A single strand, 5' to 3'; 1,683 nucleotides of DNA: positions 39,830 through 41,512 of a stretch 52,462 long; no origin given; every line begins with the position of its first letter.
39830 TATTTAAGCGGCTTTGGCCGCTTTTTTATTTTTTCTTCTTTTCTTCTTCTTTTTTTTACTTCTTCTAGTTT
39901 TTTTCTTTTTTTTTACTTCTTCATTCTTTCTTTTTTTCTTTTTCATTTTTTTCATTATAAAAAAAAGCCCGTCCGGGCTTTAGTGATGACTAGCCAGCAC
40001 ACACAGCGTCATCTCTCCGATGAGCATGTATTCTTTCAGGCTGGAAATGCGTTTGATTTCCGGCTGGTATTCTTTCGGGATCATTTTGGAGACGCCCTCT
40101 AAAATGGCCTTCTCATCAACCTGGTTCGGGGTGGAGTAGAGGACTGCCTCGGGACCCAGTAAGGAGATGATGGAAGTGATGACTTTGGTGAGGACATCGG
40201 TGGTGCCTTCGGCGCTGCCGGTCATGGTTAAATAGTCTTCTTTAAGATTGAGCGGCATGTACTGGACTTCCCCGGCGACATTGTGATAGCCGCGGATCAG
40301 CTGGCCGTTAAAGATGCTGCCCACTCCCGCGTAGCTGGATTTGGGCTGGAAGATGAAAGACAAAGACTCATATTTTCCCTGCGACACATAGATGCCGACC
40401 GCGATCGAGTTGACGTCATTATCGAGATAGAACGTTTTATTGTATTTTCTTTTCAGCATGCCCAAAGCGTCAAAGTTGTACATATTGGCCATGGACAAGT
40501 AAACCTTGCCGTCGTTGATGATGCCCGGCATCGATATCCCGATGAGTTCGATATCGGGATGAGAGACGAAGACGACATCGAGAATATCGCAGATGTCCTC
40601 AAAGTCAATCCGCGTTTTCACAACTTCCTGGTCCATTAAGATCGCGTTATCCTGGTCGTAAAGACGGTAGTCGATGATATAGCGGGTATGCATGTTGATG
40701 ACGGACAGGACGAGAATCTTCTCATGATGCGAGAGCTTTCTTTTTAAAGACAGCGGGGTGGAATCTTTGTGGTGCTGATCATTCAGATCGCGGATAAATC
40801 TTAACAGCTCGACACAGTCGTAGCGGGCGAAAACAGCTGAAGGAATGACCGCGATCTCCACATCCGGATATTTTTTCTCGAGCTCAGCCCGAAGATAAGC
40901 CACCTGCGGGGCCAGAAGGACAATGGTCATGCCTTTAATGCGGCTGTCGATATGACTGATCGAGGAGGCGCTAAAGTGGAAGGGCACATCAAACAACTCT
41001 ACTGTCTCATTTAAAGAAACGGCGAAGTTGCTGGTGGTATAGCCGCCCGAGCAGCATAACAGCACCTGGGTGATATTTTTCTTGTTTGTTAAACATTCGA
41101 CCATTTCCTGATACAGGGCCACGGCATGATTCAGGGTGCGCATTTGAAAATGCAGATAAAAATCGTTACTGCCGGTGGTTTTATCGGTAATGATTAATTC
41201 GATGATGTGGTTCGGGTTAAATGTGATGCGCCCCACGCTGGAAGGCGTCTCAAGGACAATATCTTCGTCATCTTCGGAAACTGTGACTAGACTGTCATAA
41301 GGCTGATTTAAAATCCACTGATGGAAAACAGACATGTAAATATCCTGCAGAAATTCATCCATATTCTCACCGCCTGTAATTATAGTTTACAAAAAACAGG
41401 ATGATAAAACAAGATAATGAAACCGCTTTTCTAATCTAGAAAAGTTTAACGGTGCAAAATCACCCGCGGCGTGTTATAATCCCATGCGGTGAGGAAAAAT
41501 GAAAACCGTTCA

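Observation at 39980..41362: Covalent fusion of a cellobiose-type PTS EIIB domain to a catalytically degenerate ROK domain, with an unknown N-terminal domain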

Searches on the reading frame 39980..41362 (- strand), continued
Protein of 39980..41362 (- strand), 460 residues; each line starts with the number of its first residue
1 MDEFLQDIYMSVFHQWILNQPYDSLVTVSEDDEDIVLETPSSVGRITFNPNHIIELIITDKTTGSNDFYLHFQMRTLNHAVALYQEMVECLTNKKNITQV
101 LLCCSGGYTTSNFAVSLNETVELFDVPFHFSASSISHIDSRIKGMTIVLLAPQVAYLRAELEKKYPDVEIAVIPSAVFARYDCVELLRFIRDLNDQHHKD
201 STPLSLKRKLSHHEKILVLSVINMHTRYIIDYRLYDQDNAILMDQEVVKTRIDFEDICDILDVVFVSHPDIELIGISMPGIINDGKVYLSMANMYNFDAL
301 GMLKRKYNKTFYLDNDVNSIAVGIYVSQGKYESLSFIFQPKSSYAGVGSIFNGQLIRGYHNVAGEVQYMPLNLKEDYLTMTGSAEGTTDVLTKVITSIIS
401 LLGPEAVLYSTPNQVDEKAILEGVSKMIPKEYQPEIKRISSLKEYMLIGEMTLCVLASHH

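Call 64: search_solved_structures(query=L064:5167-5928:+, max_evalue=1)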
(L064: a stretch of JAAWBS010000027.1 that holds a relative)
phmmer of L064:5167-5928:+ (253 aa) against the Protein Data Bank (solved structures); distinct sequences matched with E-value up to 1: 1.
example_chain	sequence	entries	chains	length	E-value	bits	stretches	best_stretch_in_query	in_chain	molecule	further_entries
7dww_B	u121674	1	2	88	0.26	14.1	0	69-102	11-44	msDPBB_sym2 protein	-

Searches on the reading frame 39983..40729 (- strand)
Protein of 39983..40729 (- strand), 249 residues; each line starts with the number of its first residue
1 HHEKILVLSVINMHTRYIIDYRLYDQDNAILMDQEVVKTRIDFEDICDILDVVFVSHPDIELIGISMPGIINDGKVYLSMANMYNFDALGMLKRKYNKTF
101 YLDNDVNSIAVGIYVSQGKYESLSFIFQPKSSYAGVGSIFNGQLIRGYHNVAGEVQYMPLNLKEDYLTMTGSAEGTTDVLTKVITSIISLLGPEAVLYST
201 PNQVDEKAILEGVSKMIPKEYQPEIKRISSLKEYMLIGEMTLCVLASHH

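Call 50: search_solved_structures(query=A4, max_evalue=0.001, show_alignments=4)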
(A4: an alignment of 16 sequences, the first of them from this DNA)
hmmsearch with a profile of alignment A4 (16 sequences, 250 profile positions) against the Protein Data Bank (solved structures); distinct sequences matched with E-value up to 0.001: 19.
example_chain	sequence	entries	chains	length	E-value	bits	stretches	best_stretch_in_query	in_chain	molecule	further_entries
5nck_A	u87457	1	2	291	7.1e-14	55.2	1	18-167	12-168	N-acetylmannosamine kinase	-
7p7i_AAA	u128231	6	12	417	6.6e-09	38.9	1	61-158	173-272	Ubiquitin-like protein SMT3,N-acetyl-D-glucosamine kinase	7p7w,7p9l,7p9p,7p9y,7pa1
2gup_A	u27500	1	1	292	8.2e-08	35.4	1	31-170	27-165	ROK family protein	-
2hoe_A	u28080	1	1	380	3.1e-07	33.5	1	58-171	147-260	N-acetylglucosamine kinase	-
3r8e_A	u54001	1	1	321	3.9e-07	33.2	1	53-162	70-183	Hypothetical sugar kinase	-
6q27_A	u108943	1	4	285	4.9e-07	32.8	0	38-174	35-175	Glucokinase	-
6q26_A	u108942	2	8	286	4.9e-07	32.8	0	38-174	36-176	Glucokinase | N-acetylmannosamine kinase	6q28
6jda_A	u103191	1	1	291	5.8e-07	32.6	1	44-156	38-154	N-acetylmannosamine kinase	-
6jdo_A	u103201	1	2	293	5.9e-07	32.6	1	44-156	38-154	N-acetylmannosamine kinase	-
6jdh_A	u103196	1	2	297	6.1e-07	32.5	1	44-156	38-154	N-acetylmannosamine kinase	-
2ap1_A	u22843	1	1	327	4.6e-06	29.7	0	62-161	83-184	putative regulator protein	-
2qm1_A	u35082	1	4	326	9e-06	28.7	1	27-182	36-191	Glucokinase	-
6jdb_A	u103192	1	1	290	1.5e-05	27.9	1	49-157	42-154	N-acetylmannosamine kinase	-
6jdc_A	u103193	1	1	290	1.7e-05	27.8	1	51-157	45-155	N-acetylmannosamine kinase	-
1z05_A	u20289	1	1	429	6.1e-05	26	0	45-168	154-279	transcriptional regulator, ROK family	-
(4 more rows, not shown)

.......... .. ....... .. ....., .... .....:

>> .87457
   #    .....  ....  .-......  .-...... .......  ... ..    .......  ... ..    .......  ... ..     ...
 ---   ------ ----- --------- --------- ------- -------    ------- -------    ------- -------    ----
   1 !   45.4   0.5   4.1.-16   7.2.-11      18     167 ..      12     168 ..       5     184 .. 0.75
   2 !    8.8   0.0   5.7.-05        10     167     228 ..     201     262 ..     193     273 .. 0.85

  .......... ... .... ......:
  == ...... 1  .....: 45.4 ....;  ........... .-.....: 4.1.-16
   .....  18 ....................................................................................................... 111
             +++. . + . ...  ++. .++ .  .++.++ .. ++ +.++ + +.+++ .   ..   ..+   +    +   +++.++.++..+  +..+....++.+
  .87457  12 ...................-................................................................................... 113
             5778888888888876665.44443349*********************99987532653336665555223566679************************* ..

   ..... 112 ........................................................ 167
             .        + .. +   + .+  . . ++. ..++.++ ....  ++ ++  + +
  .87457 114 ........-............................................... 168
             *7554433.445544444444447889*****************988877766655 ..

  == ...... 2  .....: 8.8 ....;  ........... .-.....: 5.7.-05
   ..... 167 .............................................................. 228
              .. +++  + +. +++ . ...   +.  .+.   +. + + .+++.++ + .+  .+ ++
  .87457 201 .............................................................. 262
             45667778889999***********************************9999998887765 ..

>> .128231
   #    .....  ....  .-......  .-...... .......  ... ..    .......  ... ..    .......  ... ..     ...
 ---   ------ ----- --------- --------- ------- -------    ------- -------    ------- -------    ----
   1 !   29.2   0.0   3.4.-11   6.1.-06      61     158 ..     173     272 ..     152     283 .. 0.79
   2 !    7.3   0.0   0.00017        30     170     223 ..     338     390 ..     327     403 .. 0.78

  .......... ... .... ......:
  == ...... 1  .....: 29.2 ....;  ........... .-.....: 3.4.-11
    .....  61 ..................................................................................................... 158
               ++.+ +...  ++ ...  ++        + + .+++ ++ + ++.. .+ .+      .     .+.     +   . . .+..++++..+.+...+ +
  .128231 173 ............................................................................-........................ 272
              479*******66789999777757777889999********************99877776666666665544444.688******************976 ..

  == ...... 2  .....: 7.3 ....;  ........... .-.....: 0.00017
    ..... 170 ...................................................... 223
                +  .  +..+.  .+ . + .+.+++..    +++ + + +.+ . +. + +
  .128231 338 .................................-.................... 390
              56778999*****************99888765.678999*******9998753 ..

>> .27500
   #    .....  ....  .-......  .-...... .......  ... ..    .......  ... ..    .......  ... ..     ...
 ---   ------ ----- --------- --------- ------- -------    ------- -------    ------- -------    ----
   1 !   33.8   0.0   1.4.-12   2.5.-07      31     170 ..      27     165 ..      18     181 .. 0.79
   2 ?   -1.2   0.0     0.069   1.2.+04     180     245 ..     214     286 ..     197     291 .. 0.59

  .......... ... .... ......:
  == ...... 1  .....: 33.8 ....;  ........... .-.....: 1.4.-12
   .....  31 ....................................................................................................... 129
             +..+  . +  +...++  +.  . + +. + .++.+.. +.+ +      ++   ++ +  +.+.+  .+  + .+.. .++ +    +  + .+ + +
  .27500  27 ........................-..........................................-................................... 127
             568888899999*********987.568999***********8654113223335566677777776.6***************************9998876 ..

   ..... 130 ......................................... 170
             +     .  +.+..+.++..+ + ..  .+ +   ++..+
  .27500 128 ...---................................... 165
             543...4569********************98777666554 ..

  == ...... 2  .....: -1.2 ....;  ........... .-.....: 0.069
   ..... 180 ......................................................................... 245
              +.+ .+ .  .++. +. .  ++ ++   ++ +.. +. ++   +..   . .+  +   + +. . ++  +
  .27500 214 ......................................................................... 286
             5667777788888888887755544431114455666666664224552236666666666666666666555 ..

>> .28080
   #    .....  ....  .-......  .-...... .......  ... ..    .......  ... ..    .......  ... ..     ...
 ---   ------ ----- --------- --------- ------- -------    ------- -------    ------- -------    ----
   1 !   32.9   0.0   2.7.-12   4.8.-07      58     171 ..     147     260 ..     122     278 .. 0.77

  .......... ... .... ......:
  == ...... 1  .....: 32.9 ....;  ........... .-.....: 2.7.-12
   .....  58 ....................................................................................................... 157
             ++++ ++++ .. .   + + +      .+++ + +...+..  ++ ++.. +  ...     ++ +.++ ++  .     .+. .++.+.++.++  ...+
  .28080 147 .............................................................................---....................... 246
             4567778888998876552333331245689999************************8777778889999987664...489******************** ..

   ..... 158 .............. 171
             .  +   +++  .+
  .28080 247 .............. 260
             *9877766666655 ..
